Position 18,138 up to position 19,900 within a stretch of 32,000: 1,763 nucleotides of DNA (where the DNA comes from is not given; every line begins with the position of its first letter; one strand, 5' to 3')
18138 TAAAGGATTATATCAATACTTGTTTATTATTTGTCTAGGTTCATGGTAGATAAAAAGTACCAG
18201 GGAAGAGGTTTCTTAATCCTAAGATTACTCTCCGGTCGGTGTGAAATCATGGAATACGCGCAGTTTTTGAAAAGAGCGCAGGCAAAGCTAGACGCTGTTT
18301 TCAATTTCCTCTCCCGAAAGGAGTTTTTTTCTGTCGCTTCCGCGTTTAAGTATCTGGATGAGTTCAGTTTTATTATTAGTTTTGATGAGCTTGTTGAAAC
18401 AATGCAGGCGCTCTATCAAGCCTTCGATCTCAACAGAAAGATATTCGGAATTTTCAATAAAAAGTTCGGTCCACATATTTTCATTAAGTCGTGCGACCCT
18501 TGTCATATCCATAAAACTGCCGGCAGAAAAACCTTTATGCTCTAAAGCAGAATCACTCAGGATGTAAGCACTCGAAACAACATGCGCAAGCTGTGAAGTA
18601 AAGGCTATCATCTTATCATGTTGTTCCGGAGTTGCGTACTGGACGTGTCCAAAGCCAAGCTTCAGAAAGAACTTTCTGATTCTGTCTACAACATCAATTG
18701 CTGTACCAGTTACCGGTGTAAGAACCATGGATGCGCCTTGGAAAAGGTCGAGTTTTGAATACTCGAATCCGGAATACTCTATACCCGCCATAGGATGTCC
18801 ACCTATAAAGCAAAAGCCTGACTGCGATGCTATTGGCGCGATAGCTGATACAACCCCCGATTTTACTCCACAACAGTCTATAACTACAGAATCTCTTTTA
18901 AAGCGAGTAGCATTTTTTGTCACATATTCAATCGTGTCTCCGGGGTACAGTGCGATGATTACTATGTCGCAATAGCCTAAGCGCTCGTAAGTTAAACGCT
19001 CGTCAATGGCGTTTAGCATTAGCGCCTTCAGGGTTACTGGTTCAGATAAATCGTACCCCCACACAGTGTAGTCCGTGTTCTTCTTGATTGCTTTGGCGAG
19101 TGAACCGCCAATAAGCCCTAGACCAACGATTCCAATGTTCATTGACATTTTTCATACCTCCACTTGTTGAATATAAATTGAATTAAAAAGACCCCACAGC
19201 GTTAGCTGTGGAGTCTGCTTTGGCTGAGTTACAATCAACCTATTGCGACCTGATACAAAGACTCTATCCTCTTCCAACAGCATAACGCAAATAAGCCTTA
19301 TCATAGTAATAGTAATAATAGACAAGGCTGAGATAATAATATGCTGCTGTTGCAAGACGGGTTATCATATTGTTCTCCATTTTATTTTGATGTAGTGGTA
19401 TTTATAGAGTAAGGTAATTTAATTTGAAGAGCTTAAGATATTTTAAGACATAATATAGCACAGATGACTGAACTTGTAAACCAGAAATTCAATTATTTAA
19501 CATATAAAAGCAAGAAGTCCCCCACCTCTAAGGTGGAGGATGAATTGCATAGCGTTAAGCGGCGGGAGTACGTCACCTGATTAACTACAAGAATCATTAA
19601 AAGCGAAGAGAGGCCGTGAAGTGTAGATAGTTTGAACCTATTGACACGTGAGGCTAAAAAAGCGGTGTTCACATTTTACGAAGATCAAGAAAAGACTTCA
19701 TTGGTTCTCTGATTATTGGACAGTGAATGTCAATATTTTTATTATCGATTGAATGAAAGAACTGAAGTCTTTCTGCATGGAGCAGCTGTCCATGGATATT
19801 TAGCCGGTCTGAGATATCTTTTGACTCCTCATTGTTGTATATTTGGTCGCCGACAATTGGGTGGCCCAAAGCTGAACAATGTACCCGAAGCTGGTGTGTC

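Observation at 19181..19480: Tyr-codon leader peptide with terminator/antiterminator upstream of tyrA: a candidate ribosome-mediated tyrosine attenuator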

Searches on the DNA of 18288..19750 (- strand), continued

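Call 90: search_with_rna_model(model_id=R1, sources=[L001, L002, L003, L006, L007, L008, L009, L010, L012, L013, L015, L016, L018, L020, L021, L023, L024, L028, L030, L031, L032, L033, L035, L036, L037, L039, L042, L043, L044, L048, L049, L050, L051, L053, L054, L055, L057, L058, L060, L062, L064, L065, L068, L069, L070, L079, L082, L086, L087, L090, L125, L126, L130, L132, L134, L143, L147, L148, L017, L022, L025, L038, L045, L067, L071, L072, L073, L075, L076, L080, L085, L120], max_evalue=0.006, make_alignment=true)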
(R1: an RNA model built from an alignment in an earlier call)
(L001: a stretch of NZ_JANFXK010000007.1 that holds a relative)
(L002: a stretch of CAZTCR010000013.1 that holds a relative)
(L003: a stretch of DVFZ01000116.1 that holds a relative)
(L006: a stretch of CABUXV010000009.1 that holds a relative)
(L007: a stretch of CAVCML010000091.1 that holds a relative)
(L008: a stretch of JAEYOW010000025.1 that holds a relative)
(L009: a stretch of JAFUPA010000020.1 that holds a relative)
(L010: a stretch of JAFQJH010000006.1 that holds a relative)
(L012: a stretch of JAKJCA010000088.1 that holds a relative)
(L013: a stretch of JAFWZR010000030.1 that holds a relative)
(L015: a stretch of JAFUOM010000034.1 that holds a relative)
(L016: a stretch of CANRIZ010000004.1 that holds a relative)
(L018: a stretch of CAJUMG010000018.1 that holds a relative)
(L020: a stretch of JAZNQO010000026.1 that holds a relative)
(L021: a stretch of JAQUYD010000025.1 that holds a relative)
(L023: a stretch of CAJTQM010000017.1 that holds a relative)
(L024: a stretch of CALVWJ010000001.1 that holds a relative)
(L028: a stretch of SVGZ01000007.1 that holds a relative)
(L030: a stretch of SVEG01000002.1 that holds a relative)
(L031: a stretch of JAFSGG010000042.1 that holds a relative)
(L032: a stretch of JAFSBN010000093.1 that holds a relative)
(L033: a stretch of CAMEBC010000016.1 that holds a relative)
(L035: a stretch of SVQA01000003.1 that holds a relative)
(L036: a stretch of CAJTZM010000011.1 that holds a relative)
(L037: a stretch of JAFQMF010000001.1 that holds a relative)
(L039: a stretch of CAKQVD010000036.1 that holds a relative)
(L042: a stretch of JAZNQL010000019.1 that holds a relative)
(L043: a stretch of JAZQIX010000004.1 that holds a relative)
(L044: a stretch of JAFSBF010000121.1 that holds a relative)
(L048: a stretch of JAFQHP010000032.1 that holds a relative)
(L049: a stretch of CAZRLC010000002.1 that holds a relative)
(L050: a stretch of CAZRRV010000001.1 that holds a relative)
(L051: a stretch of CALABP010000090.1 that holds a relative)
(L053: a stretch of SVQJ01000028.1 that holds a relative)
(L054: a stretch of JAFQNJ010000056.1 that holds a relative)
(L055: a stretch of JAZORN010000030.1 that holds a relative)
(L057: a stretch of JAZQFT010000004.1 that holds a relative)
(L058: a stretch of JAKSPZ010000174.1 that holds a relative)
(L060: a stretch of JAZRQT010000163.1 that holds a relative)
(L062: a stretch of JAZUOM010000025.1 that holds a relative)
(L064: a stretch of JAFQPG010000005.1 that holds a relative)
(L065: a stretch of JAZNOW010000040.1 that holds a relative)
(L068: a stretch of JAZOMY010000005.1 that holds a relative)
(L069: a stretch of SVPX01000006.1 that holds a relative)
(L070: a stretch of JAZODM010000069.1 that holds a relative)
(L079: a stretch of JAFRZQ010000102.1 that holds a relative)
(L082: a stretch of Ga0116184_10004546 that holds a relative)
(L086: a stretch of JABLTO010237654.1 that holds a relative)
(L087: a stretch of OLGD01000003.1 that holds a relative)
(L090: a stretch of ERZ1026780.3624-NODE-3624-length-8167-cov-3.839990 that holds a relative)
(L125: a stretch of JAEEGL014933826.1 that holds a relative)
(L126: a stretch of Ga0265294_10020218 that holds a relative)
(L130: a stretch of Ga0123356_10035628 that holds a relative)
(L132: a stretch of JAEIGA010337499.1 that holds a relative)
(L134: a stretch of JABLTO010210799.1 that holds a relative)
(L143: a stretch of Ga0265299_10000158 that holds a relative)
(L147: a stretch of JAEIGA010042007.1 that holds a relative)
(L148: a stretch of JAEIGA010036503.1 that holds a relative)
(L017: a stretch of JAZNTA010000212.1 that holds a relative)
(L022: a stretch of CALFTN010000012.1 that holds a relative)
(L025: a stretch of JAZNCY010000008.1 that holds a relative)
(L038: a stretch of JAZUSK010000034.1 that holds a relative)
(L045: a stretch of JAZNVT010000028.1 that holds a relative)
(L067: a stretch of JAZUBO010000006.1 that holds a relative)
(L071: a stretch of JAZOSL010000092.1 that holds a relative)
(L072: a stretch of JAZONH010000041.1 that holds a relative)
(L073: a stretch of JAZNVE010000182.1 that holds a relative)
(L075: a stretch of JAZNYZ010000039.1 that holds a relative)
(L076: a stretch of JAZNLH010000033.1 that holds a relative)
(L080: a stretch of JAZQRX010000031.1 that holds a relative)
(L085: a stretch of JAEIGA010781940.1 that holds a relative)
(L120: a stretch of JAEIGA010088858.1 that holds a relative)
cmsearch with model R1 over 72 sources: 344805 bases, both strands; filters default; matches with E-value up to 0.006: 36.
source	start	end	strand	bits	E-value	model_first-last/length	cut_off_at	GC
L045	560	674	+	131.4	1.3e-23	1-113/113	no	0.34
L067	338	452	+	129.9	2.5e-23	1-113/113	no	0.36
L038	254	366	+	128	6e-23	1-113/113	no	0.37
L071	489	603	+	126.3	1.3e-22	1-113/113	no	0.34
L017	287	399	+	125.9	1.6e-22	1-113/113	no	0.3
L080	356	467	+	125.1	2.3e-22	1-113/113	no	0.35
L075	376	487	+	125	2.5e-22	1-113/113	no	0.3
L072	290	401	+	117.6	7.4e-21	1-113/113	no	0.32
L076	286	401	+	114.3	3.4e-20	1-113/113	no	0.32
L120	319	427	+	113.7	4.5e-20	1-113/113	no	0.35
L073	287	403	+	112.8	6.8e-20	1-113/113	no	0.32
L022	471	582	+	96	1.5e-16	1-113/113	no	0.31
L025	302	413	+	91.4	1.3e-15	1-113/113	no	0.28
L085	92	203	+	90.9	1.7e-15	1-113/113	no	0.29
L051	1347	1471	+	59.5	3.2e-09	1-113/113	no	0.31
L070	1301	1422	+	49.8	2.7e-07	1-113/113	no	0.34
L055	1347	1468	+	49.3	3.5e-07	1-113/113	no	0.34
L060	1349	1470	+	49.3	3.5e-07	1-113/113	no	0.34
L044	1337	1459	+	47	9.7e-07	1-113/113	no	0.34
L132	47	173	+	44.9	2.6e-06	1-113/113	no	0.32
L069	1279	1419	+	44.2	3.5e-06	1-113/113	no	0.34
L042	1322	1452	+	42.8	6.9e-06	1-113/113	no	0.28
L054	1214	1352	+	41.9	1e-05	1-113/113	no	0.37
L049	1281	1419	+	40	2.5e-05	1-113/113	no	0.34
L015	1352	1460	+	39.1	3.8e-05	1-113/113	no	0.26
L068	1287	1428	+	37.9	6.5e-05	1-113/113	no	0.37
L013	1308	1430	+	36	0.00015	1-113/113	no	0.3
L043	1268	1409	+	35.8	0.00017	1-113/113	no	0.35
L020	1316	1446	+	33.7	0.00046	1-113/113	no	0.35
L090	181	322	+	32.6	0.00074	1-113/113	no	0.36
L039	1186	1328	+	31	0.0016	1-113/113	no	0.33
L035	1300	1438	+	30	0.0025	1-113/113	no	0.32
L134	295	434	+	29.5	0.0031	1-113/113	no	0.34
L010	791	911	+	29.1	0.0038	1-113/113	no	0.32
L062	1317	1398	+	28.6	0.0048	1-113/113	no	0.28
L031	1312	1408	+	28.4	0.0051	1-113/113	no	0.37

Alignment A6: 36 matches aligned to the model, 232 columns, each read 5' to 3' on its own strand. Consensus structure (alignment columns), stored with it:
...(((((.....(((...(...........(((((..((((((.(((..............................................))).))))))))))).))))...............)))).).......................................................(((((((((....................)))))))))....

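Call 95: search_with_rna_model(model_id=R1, source=window, start=19100, end=19560, filters=off, max_evalue=10, show_alignments=2)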
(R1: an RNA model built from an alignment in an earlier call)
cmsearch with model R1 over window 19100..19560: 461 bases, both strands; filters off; matches with E-value up to 10: 8.
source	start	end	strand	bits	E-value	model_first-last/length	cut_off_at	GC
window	19428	19514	-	8.4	0.068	1-113/113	no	0.26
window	19149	19218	+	5.8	0.23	1-113/113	no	0.39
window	19187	19249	-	5.6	0.25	1-113/113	no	0.49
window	19257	19353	-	2.9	0.87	1-113/113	no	0.35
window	19340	19402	+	2.2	1.2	1-113/113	no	0.35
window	19518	19540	-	0.5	2.6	23-50/113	no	0.61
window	19473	19543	+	-1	5.3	1-113/113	no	0.37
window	19410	19421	+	-2.2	9.3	31-42/113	no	0.17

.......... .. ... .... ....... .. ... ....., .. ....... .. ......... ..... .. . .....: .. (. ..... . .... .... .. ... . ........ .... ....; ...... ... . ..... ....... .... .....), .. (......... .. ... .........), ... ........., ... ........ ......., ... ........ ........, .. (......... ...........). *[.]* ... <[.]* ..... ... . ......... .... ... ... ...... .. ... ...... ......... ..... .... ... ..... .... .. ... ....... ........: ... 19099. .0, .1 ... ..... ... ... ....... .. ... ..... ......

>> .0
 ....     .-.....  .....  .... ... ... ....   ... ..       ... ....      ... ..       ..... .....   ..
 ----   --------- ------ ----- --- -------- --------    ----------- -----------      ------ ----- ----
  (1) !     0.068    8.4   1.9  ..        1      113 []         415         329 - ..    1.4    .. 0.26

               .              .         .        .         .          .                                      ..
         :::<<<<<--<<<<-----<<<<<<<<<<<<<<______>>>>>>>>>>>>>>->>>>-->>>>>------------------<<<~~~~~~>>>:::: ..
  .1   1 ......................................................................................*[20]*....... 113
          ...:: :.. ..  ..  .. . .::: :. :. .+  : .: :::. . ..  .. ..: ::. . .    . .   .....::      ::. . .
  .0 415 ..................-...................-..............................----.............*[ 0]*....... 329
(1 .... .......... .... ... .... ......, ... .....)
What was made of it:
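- On Clostridia aromatic leader, Acutalibacteraceae-type model R1: The best hit is 8.4 bits, elsewhere in the region (call 95).
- Tried and rejected: Model R1 does not detect the window leader (call 95).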

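Call 99: build_rna_model(alignment_id=A8, structure=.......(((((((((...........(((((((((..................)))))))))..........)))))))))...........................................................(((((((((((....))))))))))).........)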
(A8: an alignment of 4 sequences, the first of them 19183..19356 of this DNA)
Model R2 built from alignment A8 (4 sequences, 176 columns); structure: as given.
model positions 169; base pairs 29; branch points 1; effective number of sequences 1.31; information 0.59 bits per position. Calibrated on 0.2 Mb of random sequence (short: E-values are rough).
structure used (alignment columns):
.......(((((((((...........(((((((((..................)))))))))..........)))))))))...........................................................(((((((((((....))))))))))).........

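Call 100: search_with_rna_model(model_id=R2, sources=[L001, L002, L003, L006, L007, L008, L009, L010, L012, L013, L015, L016, L018, L020, L021, L023, L024, L028, L030, L031, L032, L033, L035, L036, L037, L039, L042, L043, L044, L048, L049, L050, L051, L053, L054, L055, L057, L058, L060, L062, L064, L065, L068, L069, L070, L079, L082, L086, L087, L090, L125, L126, L130, L132, L134, L143, L147, L148, L017, L022, L025, L038, L045, L067, L071, L072, L073, L075, L076, L080, L085, L120, L172, L176, L178, window], max_evalue=1, make_alignment=true)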
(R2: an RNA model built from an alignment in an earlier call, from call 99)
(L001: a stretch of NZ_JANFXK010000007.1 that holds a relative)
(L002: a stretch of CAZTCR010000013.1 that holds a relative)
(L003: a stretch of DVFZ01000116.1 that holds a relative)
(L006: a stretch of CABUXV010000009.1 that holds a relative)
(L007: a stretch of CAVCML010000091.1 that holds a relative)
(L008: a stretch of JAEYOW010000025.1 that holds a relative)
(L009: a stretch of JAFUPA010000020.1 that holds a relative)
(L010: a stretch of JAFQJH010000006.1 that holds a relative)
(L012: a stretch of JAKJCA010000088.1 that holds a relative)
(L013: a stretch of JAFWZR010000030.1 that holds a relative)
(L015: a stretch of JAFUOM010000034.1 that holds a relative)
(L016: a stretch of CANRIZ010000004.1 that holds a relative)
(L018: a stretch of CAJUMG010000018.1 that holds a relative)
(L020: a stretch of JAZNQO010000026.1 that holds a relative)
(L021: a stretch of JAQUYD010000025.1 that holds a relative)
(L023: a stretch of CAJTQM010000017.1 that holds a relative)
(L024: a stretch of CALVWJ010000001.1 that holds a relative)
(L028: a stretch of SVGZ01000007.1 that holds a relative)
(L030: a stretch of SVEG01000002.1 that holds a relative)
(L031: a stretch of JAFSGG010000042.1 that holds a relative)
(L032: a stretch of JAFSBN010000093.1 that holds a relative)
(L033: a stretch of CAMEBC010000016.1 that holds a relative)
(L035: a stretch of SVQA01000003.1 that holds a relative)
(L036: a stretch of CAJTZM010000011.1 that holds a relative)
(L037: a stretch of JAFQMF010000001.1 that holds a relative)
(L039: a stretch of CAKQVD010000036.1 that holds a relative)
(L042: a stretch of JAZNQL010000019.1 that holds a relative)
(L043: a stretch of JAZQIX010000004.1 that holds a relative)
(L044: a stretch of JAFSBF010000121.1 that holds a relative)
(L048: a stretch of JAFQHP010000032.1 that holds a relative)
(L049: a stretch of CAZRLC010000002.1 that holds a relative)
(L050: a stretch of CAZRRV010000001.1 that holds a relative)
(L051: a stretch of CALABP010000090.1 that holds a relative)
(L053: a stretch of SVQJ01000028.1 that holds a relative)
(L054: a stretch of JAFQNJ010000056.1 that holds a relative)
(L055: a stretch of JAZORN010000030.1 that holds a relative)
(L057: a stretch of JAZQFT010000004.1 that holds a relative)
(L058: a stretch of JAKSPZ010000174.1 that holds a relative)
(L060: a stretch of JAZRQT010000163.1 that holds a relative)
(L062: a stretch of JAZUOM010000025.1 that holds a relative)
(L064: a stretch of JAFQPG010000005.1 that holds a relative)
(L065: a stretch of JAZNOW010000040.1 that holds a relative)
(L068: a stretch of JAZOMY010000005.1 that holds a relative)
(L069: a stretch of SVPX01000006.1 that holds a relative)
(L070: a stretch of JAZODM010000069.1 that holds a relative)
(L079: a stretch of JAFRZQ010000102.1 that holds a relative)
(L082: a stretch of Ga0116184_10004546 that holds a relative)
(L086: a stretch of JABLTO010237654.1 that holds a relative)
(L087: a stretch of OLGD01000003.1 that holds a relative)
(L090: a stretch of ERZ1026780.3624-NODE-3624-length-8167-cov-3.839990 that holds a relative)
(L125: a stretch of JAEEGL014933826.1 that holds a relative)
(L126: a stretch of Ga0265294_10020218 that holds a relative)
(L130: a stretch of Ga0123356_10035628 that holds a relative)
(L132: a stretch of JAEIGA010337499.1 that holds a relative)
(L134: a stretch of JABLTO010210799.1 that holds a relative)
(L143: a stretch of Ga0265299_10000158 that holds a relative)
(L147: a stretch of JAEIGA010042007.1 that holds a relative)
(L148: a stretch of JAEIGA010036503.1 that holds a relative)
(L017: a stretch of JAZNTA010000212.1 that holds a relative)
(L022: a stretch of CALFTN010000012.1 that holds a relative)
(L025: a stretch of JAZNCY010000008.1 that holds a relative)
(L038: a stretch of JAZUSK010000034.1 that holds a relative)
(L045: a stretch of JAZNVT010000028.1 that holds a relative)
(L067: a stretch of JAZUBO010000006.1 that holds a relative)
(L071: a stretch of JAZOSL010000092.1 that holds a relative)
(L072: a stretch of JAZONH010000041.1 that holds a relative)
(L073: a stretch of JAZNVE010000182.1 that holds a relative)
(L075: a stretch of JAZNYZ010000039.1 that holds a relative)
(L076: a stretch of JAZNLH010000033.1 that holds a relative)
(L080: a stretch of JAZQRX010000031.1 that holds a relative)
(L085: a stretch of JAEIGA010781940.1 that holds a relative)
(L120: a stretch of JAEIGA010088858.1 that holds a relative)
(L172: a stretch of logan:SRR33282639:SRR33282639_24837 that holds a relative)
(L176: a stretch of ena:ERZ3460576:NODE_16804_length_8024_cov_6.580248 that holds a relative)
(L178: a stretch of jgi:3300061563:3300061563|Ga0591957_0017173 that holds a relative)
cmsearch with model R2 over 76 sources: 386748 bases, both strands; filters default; matches with E-value up to 1: 72.
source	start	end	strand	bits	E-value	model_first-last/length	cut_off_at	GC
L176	910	1078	+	200.4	1.5e-43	1-169/169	no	0.42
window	19181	19356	-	190.8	2.5e-41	1-169/169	no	0.39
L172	721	893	+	183.6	1.2e-39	1-169/169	no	0.45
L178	1279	1434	+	164.7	2.7e-35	1-169/169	no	0.4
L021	1250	1404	+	60.1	4.2e-11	1-169/169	no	0.45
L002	1216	1371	+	50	9.1e-09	1-169/169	no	0.4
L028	1311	1453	+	48.4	2.1e-08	1-169/169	no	0.41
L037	1271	1415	+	47.4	3.6e-08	1-169/169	no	0.35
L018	1253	1406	+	41.1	9.9e-07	1-169/169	no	0.46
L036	1256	1408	+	40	1.8e-06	1-169/169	no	0.48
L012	1255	1405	+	38.1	5e-06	1-169/169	no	0.52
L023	1258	1406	+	32.9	7.9e-05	1-169/169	no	0.48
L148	274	435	+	32.9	8.2e-05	1-169/169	no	0.33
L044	1334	1465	+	31.4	0.00018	1-169/169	no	0.33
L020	1323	1452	+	30.9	0.00023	1-169/169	no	0.33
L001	1307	1463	+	30.8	0.00025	1-169/169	no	0.34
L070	1298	1428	+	30.4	0.0003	1-169/169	no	0.33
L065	1321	1450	+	29.9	0.00039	1-169/169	no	0.32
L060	1346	1476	+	29.5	0.00049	1-169/169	no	0.32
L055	1344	1474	+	29.4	0.00053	1-169/169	no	0.32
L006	1266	1414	+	28.5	0.00084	1-169/169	no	0.32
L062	1314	1447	+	28.4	0.00087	1-169/169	no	0.29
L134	292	440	+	28.3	0.00092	1-169/169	no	0.33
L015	1349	1486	+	27.6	0.0013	1-169/169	no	0.29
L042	1319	1458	+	26.7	0.0022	1-169/169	no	0.27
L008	1330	1459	+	26.3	0.0027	1-169/169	no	0.51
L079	315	465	+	25.8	0.0036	1-169/169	no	0.35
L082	232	381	+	25.4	0.0044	1-169/169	no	0.55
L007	1240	1388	+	25.2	0.0049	1-169/169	no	0.34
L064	1310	1448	+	25.2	0.005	1-169/169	no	0.35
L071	486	609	+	24.9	0.0057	1-169/169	no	0.31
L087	253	414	+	24.8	0.0061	1-169/169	no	0.51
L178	1400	1430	-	24.4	0.0072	130-160/169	no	0.55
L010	811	917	+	24.4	0.0074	1-169/169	no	0.3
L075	139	244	-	23.8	0.01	1-169/169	no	0.38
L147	32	193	+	23.7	0.011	1-169/169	no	0.32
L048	1310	1451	+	23.5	0.012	1-169/169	no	0.34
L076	2712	2845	-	22.3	0.022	1-169/169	no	0.35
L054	1214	1356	+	22.3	0.023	1-169/169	no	0.37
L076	2632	2755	+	22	0.026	1-169/169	no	0.37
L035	1294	1442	+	22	0.027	1-169/169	no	0.3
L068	1287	1432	+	21.5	0.034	1-169/169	no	0.36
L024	1252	1415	+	21.2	0.041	1-169/169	no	0.49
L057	1319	1447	+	20.8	0.05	1-169/169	no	0.35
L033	1199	1349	+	20.6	0.057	1-169/169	no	0.32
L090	220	328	+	20.4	0.062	1-169/169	no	0.35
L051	1347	1475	+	20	0.078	1-169/169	no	0.3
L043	1265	1413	+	19.8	0.085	1-169/169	no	0.34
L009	1332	1442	+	19.8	0.087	1-169/169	no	0.33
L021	1359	1507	-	19.7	0.089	1-169/169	no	0.44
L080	353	428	+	19.5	0.1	1-169/169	no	0.29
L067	335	410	+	19.2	0.12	1-169/169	no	0.29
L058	1110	1242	+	19.1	0.12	1-169/169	no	0.43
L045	557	632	+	19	0.13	1-169/169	no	0.26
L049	1278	1423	+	18.8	0.15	1-169/169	no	0.32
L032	1281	1414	+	18.8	0.15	1-169/169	no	0.31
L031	1288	1413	+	18.5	0.17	1-169/169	no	0.34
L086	255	415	+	18.1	0.21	1-169/169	no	0.5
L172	859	903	-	18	0.22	116-160/169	no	0.53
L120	316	388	+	18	0.22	1-169/169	no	0.29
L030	1330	1476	+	17.9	0.23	1-169/169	no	0.35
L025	133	238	-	17.7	0.27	1-169/169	no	0.29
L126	294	441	+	17.6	0.27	1-169/169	no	0.3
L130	285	424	+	17.5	0.28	1-169/169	no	0.28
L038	251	326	+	17.2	0.34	1-169/169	no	0.29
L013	1336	1435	+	16.8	0.42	1-169/169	no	0.28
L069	1273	1423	+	16.8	0.43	1-169/169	no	0.33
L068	860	1024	-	16.6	0.47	1-169/169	no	0.3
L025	302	419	+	16.2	0.57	1-169/169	no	0.26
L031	1369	1512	-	15.9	0.69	1-169/169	no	0.43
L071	172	340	-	15.3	0.94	1-169/169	no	0.37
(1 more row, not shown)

Alignment A9: 72 matches aligned to the model, 281 columns, each read 5' to 3' on its own strand. Consensus structure (alignment columns), stored with it:
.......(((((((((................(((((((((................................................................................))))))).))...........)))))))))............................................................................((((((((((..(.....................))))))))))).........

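Call 101: search_with_rna_model(model_id=R2, sources=[L001, L002, L003, L006, L007, L008, L012, L015, L018, L020, L021, L023, L028, L036, L037, L042, L044, L055, L060, L062, L064, L065, L070, L079, L082, L134, L148, L172, L176, L178, window], max_evalue=0.001, make_alignment=true)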
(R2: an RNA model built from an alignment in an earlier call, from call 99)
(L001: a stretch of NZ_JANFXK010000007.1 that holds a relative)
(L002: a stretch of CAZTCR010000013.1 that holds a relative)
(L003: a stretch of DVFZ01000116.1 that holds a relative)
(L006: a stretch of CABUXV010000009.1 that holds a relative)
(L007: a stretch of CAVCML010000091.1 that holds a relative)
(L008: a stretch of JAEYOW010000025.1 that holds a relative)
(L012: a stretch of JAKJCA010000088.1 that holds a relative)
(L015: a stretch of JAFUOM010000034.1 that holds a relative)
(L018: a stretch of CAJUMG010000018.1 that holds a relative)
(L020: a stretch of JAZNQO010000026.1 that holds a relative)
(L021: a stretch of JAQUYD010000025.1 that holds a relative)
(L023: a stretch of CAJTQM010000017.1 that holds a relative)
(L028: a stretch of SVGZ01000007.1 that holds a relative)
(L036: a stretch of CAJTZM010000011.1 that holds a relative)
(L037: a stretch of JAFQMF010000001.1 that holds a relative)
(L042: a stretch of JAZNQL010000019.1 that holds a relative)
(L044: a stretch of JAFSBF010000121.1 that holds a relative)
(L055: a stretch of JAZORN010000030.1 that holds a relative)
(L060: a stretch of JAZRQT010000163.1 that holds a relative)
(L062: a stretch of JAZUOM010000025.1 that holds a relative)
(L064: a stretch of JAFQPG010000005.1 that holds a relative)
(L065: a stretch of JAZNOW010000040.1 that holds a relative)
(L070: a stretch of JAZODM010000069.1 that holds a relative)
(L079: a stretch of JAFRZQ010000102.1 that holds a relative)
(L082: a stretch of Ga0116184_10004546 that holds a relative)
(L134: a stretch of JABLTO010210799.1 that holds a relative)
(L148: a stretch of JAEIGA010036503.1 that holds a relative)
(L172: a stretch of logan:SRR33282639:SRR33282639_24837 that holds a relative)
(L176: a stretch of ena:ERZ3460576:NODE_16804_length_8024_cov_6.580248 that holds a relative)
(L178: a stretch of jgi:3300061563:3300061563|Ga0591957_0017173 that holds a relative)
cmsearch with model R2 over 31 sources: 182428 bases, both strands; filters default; matches with E-value up to 0.001: 24.
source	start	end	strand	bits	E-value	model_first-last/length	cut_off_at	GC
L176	910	1078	+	200.4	7.2e-44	1-169/169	no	0.42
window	19181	19356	-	190.8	1.2e-41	1-169/169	no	0.39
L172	721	893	+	183.6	5.5e-40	1-169/169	no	0.45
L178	1279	1434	+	164.7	1.3e-35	1-169/169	no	0.4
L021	1250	1404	+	60.1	2e-11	1-169/169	no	0.45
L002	1216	1371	+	50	4.3e-09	1-169/169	no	0.4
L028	1311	1453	+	48.4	9.9e-09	1-169/169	no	0.41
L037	1271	1415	+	47.4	1.7e-08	1-169/169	no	0.35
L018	1253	1406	+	41.1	4.7e-07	1-169/169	no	0.46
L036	1256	1408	+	40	8.6e-07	1-169/169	no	0.48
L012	1255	1405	+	38.1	2.4e-06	1-169/169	no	0.52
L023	1258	1406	+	32.9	3.7e-05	1-169/169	no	0.48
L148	274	435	+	32.9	3.9e-05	1-169/169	no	0.33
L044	1334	1465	+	31.4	8.4e-05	1-169/169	no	0.33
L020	1323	1452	+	30.9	0.00011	1-169/169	no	0.33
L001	1307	1463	+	30.8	0.00012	1-169/169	no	0.34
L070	1298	1428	+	30.4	0.00014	1-169/169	no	0.33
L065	1321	1450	+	29.9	0.00018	1-169/169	no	0.32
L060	1346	1476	+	29.5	0.00023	1-169/169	no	0.32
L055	1344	1474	+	29.4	0.00025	1-169/169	no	0.32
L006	1266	1414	+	28.5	0.00039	1-169/169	no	0.32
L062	1314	1447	+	28.4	0.00041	1-169/169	no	0.29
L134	292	440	+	28.3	0.00044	1-169/169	no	0.33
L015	1349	1486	+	27.6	0.00064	1-169/169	no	0.29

Alignment A10: 24 matches aligned to the model, 202 columns, each read 5' to 3' on its own strand. Consensus structure (alignment columns), stored with it:
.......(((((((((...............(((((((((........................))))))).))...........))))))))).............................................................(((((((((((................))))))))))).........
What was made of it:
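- On Clostridia aromatic (Tyr/Phe) leader family defined in this session, window-type model R2: All hits are upstream of DAHP synthase-tyrA (calls 100, 101).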
